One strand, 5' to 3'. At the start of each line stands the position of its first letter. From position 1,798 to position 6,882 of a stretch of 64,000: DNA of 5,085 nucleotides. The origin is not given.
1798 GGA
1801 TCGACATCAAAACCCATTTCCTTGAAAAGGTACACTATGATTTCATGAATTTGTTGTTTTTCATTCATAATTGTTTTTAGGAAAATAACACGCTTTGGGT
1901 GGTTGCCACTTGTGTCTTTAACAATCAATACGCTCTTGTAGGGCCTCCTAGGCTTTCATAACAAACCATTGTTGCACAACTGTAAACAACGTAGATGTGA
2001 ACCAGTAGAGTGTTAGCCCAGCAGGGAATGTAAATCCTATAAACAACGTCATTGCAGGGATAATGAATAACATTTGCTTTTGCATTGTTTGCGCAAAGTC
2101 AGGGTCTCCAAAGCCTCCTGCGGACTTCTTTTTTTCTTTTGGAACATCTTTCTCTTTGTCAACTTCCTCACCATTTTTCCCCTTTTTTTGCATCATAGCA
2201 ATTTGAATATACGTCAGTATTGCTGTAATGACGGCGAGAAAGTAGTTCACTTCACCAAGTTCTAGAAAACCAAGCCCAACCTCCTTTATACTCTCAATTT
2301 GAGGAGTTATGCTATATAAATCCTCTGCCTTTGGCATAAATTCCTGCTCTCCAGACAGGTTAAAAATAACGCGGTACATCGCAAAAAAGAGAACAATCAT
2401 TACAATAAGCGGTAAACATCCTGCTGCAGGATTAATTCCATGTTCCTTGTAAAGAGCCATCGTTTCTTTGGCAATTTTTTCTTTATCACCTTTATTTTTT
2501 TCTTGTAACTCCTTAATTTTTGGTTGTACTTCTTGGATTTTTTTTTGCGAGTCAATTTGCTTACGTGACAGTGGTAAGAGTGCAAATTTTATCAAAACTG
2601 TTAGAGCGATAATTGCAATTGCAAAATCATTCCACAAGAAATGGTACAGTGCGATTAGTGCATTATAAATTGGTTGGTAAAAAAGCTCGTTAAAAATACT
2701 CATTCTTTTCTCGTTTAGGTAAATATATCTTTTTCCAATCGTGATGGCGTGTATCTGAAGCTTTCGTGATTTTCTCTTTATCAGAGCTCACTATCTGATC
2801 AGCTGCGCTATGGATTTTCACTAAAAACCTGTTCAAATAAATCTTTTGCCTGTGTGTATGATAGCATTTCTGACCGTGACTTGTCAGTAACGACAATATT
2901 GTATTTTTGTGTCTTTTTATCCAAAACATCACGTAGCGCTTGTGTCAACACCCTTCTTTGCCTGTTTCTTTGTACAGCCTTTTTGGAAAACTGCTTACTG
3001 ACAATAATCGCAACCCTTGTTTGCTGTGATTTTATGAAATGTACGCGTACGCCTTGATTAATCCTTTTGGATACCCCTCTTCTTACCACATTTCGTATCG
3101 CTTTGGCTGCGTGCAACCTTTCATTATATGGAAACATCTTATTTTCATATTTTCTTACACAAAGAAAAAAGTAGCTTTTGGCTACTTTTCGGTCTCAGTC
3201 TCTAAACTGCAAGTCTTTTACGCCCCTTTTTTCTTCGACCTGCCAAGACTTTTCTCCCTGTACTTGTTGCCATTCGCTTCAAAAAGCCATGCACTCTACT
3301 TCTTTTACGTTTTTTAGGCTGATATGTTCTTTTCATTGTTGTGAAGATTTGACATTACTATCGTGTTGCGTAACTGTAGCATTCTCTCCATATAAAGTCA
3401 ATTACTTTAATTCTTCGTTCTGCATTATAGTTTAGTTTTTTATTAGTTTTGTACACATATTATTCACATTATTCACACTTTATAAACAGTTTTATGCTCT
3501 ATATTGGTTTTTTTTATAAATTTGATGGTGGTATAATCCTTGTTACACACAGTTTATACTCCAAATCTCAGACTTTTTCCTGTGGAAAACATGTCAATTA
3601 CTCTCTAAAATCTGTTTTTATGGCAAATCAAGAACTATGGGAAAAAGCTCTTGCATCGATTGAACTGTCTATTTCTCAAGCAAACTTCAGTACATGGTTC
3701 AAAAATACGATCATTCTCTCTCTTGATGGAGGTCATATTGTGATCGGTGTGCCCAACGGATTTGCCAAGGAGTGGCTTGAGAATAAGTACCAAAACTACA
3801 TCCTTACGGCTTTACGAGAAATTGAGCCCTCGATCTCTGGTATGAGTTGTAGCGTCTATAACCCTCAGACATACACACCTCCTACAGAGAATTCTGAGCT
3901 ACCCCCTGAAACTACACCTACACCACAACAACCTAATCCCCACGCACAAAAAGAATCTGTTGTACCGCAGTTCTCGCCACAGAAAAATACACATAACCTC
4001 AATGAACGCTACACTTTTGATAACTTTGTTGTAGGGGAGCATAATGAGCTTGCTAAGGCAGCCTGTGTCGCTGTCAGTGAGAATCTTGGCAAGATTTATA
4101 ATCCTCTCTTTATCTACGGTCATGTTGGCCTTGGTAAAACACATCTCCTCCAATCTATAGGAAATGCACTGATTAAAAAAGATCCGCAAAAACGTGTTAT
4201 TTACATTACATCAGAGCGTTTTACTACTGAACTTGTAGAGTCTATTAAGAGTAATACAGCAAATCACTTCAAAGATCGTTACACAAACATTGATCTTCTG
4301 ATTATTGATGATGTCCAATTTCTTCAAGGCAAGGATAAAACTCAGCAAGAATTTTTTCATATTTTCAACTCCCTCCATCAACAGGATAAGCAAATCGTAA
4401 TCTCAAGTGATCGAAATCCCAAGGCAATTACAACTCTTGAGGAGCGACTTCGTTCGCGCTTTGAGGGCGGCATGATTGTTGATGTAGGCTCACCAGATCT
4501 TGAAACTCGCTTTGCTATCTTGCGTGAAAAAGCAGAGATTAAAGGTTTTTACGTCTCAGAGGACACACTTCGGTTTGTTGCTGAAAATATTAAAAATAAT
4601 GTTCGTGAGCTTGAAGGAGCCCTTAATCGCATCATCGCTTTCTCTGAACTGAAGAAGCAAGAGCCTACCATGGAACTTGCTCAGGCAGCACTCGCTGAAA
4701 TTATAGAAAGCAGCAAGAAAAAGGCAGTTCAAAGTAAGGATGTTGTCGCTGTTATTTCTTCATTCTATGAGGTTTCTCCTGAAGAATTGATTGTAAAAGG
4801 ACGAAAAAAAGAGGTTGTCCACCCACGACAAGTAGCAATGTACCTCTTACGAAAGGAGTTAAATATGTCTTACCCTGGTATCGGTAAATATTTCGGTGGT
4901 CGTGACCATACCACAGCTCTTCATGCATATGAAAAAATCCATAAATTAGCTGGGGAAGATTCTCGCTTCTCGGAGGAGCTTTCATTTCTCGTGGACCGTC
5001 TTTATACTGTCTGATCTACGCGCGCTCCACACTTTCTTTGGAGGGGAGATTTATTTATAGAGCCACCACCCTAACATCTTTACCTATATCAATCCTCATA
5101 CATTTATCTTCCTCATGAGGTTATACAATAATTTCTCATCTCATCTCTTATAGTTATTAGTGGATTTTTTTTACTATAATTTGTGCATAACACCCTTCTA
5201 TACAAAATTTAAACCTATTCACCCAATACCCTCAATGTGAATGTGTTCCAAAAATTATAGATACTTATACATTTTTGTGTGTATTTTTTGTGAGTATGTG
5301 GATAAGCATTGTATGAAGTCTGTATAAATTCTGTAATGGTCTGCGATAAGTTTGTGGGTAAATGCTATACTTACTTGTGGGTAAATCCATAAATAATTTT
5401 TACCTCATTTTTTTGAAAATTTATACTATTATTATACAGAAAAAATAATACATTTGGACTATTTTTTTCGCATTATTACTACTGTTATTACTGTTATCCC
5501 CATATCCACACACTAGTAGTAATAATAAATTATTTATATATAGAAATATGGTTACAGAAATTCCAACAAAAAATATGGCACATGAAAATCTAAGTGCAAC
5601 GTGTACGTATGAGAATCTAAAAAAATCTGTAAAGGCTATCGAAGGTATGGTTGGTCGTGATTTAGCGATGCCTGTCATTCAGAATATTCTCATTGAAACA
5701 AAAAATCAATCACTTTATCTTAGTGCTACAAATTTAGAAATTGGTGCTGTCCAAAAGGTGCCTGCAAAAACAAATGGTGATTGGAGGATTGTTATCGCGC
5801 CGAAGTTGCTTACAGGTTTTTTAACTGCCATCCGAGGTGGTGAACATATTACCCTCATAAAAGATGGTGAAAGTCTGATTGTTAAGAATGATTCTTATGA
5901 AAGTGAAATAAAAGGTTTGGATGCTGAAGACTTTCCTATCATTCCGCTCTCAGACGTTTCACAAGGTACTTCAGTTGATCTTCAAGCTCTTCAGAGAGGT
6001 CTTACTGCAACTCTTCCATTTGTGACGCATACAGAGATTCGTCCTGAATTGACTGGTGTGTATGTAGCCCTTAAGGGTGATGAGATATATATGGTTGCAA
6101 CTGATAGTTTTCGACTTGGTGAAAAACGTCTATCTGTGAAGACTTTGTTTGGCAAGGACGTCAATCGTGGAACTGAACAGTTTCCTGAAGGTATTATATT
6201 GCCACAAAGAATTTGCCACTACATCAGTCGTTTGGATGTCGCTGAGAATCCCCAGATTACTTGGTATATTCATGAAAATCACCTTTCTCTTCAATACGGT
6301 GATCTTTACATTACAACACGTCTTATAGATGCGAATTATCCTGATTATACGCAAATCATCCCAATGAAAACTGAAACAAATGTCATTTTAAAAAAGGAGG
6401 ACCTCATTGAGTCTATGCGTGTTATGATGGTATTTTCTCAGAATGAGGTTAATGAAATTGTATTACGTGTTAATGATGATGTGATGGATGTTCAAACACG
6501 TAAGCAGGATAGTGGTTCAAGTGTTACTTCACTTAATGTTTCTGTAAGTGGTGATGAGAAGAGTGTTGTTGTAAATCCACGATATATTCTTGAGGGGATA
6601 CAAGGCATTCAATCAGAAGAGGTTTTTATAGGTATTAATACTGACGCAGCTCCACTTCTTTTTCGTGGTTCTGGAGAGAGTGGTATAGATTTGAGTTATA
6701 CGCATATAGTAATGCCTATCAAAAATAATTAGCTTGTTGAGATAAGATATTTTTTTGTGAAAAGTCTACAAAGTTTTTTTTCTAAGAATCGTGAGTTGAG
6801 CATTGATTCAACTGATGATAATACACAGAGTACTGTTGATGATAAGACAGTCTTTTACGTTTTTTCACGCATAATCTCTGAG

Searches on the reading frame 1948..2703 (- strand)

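Call 59: search_protein_families(library=pfam, proteins=[window:1948-2703:-], max_evalue=0.00001)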
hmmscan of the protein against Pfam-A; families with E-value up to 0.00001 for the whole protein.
window:1948-2703:- (251 aa): 1 family
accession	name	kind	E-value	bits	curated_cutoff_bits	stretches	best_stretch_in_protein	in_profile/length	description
PF02096.25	60KD_IMP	-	2.9e-52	177.4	35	1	28-250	2-163/163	60Kd inner membrane protein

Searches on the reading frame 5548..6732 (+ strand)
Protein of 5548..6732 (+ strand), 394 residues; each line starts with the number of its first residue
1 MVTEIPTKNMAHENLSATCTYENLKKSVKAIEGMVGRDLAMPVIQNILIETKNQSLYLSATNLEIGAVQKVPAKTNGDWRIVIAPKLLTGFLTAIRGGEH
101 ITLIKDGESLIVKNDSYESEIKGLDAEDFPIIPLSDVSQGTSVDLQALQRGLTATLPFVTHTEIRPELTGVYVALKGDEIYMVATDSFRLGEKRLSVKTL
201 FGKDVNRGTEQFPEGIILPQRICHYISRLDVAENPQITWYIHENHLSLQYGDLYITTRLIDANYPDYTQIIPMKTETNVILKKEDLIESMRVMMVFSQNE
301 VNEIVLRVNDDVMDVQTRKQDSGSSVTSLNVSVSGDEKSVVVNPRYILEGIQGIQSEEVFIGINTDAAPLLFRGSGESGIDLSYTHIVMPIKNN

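Call 59: search_protein_families(library=pfam, proteins=[window:5548-6732:+], max_evalue=0.00001)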
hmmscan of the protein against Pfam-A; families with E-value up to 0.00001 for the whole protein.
window:5548-6732:+ (394 aa): 3 families
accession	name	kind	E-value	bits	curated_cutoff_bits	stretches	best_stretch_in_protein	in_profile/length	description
PF02767.21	DNA_pol3_beta_2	-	1.1e-18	68.1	27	1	157-266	16-116/116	DNA polymerase III beta subunit, central domain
PF00712.24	DNA_pol3_beta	-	6.6e-16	59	24.4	1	18-133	4-120/120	DNA polymerase III beta subunit, N-terminal domain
PF02768.20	DNA_pol3_beta_3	-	4.1e-14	52.9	27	1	269-380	2-113/121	DNA polymerase III beta subunit, C-terminal domain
